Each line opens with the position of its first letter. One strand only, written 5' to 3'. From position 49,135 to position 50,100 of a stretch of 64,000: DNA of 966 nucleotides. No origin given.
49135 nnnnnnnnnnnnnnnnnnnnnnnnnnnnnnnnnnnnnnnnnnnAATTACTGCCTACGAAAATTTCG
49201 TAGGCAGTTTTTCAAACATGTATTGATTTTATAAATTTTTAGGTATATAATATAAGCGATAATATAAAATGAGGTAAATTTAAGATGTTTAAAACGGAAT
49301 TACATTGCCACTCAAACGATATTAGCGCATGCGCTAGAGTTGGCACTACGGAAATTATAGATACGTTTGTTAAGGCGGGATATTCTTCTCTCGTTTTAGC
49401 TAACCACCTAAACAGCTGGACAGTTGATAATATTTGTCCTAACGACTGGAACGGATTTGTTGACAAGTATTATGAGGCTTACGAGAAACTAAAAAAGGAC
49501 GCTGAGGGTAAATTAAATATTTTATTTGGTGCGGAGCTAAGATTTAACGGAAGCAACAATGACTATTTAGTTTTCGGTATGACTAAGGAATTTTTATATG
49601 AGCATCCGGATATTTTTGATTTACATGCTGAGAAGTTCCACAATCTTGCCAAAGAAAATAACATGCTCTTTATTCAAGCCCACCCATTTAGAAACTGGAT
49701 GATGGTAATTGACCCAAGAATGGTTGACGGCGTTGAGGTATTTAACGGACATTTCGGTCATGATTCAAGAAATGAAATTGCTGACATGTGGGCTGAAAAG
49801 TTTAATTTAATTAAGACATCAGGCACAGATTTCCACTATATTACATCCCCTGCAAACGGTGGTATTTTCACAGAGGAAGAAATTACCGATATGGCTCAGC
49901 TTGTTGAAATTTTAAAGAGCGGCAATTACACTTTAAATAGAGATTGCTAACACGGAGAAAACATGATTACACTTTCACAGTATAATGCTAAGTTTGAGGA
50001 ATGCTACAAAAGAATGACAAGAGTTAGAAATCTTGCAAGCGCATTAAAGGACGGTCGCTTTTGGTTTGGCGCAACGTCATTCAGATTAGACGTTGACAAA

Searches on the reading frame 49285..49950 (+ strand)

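Call 14: search_protein_families(library=pfam, proteins=[window:49285-49950:+], max_evalue=0.001)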
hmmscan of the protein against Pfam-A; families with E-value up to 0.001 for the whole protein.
window:49285-49950:+ (221 aa): 1 family
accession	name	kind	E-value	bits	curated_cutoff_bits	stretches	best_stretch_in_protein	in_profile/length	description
PF02811.25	PHP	-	1.9e-05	25.5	26.4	1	5-181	1-124/164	PHP domain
